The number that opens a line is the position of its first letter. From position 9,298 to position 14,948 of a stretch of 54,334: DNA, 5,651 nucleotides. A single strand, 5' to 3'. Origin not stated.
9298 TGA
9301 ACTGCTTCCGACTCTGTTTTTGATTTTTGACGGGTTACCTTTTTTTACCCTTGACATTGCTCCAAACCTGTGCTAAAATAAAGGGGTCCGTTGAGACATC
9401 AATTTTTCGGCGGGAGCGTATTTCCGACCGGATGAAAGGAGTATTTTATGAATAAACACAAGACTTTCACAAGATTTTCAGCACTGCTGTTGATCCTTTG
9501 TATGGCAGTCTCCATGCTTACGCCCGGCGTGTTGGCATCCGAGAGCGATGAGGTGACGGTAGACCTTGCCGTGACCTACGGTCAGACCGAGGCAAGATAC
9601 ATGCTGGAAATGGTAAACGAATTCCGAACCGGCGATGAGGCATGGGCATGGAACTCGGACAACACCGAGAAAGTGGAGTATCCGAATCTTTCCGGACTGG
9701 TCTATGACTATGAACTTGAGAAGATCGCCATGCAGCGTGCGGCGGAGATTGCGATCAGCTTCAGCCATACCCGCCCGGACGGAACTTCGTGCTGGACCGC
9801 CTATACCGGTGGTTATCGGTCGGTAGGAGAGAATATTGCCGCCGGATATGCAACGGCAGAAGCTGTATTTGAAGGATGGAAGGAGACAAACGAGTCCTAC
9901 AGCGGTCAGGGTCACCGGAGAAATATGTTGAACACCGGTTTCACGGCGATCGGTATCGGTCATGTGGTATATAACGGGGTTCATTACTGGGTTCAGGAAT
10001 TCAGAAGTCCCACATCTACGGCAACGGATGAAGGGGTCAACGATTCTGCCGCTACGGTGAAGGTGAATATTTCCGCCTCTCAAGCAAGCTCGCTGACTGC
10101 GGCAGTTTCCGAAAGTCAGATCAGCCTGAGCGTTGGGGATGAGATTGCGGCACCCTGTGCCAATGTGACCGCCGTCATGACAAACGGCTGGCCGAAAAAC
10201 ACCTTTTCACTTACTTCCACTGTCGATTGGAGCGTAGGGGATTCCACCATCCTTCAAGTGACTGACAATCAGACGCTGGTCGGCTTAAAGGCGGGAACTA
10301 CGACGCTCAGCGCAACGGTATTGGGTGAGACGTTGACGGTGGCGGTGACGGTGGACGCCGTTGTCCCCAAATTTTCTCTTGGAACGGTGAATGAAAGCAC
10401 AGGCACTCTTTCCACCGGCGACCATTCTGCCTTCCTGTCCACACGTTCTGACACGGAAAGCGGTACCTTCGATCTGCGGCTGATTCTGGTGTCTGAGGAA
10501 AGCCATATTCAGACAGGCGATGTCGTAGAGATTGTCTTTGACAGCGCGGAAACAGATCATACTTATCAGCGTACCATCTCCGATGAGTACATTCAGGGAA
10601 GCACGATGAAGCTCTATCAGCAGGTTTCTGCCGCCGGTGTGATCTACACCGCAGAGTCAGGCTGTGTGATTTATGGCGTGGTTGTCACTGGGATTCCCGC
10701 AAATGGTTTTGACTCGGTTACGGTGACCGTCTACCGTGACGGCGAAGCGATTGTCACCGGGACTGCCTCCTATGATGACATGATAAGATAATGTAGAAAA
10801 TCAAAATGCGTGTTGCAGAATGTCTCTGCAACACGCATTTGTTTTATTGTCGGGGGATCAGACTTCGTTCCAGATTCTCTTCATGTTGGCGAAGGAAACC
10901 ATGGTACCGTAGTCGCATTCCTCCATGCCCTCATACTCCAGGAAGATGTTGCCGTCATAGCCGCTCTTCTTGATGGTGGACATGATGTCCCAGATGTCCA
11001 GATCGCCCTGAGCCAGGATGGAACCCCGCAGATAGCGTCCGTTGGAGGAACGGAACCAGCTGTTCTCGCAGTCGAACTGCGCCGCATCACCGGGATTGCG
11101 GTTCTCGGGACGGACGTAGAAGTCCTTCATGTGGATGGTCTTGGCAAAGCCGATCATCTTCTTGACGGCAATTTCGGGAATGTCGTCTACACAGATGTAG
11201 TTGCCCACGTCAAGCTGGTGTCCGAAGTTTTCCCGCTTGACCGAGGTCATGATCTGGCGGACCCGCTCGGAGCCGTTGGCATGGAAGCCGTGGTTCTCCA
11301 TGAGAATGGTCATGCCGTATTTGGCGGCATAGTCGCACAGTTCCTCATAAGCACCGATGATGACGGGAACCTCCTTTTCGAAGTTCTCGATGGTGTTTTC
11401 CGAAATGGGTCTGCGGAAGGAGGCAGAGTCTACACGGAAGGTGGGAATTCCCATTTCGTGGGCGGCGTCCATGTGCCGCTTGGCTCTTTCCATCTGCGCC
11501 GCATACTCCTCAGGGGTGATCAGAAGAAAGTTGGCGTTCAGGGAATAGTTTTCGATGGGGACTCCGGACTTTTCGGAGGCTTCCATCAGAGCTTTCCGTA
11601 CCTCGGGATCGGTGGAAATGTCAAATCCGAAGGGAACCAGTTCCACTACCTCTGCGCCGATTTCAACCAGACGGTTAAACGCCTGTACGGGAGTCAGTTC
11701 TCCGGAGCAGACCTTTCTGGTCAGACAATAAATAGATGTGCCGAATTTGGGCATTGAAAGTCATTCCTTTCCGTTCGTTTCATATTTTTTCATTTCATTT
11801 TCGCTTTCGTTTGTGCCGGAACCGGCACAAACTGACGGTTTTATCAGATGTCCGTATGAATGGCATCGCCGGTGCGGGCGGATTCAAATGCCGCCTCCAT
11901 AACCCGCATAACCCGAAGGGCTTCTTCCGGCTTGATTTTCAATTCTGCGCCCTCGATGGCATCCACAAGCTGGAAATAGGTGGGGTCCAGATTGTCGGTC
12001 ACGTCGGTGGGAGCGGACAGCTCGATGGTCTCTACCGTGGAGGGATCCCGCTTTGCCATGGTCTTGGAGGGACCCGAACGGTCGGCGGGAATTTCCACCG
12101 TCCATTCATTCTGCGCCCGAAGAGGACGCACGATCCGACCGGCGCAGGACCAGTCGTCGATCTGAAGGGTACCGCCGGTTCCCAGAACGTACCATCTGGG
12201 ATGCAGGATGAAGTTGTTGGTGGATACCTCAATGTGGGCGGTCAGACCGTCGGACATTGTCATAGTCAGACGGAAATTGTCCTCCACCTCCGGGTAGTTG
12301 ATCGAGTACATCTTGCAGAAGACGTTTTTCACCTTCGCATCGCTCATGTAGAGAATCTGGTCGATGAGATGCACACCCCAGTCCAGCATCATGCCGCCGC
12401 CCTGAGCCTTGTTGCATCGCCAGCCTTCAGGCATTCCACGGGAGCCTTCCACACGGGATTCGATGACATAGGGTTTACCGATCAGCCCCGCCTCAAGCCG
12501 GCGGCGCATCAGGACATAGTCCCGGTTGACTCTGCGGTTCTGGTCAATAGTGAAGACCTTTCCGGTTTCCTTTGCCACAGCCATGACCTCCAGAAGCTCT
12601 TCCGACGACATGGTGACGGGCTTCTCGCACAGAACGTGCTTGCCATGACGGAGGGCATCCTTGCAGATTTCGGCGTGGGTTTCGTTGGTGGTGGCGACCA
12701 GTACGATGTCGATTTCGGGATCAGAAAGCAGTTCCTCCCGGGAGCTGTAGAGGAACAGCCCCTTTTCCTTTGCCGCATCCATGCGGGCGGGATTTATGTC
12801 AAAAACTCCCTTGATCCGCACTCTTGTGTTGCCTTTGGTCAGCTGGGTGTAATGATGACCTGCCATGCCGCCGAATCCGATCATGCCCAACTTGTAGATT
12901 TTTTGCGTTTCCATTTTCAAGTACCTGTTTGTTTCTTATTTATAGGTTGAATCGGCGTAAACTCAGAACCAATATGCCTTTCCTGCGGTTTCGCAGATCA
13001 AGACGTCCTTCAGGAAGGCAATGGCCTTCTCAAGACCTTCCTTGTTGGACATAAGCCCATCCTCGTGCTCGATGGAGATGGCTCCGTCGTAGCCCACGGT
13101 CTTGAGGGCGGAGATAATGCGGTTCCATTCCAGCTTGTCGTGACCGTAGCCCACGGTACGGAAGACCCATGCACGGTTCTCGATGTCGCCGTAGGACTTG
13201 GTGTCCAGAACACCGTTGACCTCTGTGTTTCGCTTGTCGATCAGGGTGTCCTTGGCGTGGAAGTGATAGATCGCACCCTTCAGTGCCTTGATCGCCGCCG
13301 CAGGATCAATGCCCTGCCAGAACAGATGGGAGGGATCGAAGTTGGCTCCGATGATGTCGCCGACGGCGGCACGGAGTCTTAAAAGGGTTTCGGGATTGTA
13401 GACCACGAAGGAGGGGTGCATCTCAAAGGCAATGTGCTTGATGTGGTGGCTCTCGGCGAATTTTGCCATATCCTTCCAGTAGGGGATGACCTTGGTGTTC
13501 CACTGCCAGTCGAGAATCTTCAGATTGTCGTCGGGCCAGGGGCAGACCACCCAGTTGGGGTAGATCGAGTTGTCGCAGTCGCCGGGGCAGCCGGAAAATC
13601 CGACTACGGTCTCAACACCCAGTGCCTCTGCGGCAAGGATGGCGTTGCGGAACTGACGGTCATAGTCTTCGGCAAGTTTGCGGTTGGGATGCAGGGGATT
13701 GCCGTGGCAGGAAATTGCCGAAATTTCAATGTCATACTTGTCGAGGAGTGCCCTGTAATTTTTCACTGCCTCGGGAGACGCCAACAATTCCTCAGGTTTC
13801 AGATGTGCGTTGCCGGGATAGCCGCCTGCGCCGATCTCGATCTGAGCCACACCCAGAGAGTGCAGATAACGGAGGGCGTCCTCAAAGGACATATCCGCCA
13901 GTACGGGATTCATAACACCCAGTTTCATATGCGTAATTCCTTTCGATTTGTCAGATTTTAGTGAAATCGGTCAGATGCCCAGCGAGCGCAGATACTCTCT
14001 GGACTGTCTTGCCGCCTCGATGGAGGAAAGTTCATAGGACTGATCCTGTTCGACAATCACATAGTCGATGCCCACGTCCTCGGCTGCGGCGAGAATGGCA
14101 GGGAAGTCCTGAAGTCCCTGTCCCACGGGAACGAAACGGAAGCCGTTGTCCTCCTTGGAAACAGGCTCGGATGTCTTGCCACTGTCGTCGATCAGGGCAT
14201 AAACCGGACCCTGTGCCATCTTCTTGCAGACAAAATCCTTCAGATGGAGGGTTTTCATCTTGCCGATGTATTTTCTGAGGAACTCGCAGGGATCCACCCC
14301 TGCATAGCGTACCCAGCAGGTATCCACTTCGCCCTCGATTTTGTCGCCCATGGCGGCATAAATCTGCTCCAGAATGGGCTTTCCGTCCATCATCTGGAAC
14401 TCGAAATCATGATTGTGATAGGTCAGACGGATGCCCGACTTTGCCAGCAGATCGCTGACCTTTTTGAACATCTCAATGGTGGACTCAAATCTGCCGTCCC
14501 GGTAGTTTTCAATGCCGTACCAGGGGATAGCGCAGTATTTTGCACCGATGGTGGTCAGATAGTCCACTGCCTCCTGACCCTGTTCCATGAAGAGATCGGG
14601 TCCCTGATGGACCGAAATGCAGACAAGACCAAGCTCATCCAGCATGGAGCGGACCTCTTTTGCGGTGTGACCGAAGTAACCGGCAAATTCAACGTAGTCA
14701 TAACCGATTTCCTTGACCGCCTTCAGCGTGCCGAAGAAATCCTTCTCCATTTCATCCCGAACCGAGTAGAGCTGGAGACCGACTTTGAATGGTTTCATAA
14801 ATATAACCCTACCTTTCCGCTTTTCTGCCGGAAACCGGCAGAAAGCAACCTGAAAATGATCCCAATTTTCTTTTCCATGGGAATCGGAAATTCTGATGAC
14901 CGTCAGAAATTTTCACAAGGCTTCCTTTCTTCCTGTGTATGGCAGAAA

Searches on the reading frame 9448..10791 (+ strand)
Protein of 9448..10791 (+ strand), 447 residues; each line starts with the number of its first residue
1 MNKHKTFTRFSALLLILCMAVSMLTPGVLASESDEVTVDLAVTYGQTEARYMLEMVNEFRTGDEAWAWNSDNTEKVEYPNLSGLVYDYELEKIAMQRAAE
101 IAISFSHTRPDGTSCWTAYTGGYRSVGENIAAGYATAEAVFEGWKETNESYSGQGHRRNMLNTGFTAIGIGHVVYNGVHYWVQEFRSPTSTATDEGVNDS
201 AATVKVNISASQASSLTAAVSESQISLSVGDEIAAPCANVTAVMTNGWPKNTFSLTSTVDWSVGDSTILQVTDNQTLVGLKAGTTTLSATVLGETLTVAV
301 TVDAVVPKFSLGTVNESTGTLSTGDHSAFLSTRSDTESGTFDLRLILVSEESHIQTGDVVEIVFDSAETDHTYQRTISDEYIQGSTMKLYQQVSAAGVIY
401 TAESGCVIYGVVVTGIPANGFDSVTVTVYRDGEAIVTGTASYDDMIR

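Call 35: search_protein_families(library=pfam, proteins=[window:9448-10791:+], max_evalue=0.00001)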
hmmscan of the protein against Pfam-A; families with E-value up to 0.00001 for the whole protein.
window:9448-10791:+ (447 aa): 1 family
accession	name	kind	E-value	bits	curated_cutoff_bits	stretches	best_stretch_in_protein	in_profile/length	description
PF00188.32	CAP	-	7.4e-19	69.2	21.1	1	53-185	1-117/117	Cysteine-rich secretory protein family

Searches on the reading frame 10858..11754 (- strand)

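Call 35: search_protein_families(library=pfam, proteins=[window:10858-11754:-], max_evalue=0.00001)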
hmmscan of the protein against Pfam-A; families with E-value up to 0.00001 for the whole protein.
window:10858-11754:- (298 aa): 1 family
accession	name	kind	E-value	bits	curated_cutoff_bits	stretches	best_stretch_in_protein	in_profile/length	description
PF01261.30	AP_endonuc_2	-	2.1e-25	90.3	31.1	1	27-277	2-232/249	Xylose isomerase-like TIM barrel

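Call 73: search_protein_families(library=ncbifam, proteins=[window:10858-11754:-], max_evalue=0.001)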
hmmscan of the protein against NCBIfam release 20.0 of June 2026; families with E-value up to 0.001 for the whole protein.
window:10858-11754:- (298 aa): 1 family
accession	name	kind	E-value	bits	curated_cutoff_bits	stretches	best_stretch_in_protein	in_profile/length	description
TIGR04379.1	myo_inos_iolE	equivalog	0.00059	19.5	290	1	54-275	51-267/290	myo-inosose-2 dehydratase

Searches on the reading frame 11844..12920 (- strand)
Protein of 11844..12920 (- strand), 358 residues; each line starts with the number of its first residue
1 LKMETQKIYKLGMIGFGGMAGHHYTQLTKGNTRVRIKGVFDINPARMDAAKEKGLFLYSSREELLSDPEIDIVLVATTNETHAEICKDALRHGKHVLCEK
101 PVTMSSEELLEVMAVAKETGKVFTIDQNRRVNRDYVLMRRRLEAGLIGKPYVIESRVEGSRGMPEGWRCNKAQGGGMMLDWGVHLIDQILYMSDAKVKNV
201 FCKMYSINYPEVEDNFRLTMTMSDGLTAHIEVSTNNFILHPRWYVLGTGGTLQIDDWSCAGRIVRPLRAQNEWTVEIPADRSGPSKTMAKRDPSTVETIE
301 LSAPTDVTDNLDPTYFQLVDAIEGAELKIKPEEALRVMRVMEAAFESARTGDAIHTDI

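Call 73: search_protein_families(library=ncbifam, proteins=[window:11844-12920:-], max_evalue=0.001)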
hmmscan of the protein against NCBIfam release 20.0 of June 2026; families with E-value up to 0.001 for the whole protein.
window:11844-12920:- (358 aa): 11 families
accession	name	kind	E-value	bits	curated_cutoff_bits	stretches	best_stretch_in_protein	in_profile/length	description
TIGR04380.1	myo_inos_iolG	equivalog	5e-38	130.8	355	1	9-256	2-254/330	inositol 2-dehydrogenase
NF008607.0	PRK11579.1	subfamily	1.4e-30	106.5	330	1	9-192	5-188/346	oxidoreductase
NF040723.1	UDP-GlcNAcDh_Arch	equivalog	1.1e-25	90.8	450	1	10-254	2-237/302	UDP-N-acetylglucosamine 3-dehydrogenase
NF007574.0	PRK10206.1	equivalog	3.5e-24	85.5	352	1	13-251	7-244/345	oxidoreductase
NF052679.1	InsChiInosDhIolG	equivalog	1.1e-19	70.7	540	1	10-235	4-230/343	bifunctional inositol 2-dehydrogenase/D-chiro-inositol 1-dehydrogenase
NF052479.1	LevoglcsnDh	equivalog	1e-18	67.2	650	1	32-200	34-208/386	levoglucosan dehydrogenase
NF041392.1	XylDh_Gfo6_Halo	equivalog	2.6e-16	59.4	350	1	69-265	82-286/350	D-xylose 1-dehydrogenase Gfo6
NF058563.1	BT_2159_fam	equivalog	1.9e-14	53.5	650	1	10-200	2-190/350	disaccharide 3-dehydrogenase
NF058561.1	BT_2158_fam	equivalog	9.7e-09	34.3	750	1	68-120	95-147/487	glycoside 3-dehydrogenase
TIGR01761.1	thiaz-red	subfamily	2.9e-05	23.7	188.8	1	17-125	10-121/350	thiazolinyl imide reductase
NF009830.0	PRK13304.1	equivalog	0.00032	20.3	267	1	10-118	3-111/265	aspartate dehydrogenase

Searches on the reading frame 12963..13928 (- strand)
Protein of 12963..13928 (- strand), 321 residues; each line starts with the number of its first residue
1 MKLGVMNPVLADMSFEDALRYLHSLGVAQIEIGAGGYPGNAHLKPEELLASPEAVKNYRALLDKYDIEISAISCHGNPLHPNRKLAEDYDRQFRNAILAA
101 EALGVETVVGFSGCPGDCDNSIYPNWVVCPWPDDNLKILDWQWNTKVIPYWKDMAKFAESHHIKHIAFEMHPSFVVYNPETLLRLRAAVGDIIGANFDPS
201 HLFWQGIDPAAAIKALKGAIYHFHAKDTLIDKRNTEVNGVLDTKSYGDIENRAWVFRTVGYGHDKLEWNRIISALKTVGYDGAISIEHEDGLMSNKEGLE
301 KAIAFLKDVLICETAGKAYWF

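Call 73: search_protein_families(library=ncbifam, proteins=[window:12963-13928:-], max_evalue=0.001)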
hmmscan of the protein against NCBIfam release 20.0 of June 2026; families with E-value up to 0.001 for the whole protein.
window:12963-13928:- (321 aa): 2 families
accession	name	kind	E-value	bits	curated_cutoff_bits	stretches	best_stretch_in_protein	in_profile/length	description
TIGR04379.1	myo_inos_iolE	equivalog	1.6e-09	37.7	290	1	56-289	51-267/290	myo-inosose-2 dehydratase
NF041099.2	keto_glucon_epim_IolO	equivalog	0.00086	18.7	300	0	260-309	220-267/269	5-keto-L-gluconate epimerase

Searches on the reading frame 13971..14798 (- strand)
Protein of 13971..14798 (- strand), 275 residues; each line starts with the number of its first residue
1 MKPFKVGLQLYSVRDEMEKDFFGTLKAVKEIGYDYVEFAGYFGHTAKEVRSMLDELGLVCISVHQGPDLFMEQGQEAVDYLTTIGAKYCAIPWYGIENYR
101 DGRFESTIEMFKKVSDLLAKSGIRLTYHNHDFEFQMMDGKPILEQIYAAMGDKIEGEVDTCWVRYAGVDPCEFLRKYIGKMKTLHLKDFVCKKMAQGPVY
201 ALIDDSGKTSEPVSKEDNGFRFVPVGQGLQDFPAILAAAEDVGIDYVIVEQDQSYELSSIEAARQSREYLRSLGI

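Call 73: search_protein_families(library=ncbifam, proteins=[window:13971-14798:-], max_evalue=0.001)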
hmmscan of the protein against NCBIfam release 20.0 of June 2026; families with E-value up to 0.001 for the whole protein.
window:13971-14798:- (275 aa): 1 family
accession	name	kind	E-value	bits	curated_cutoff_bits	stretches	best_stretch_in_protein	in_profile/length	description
TIGR04379.1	myo_inos_iolE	equivalog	2.3e-11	43.8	290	1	101-271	125-287/290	myo-inosose-2 dehydratase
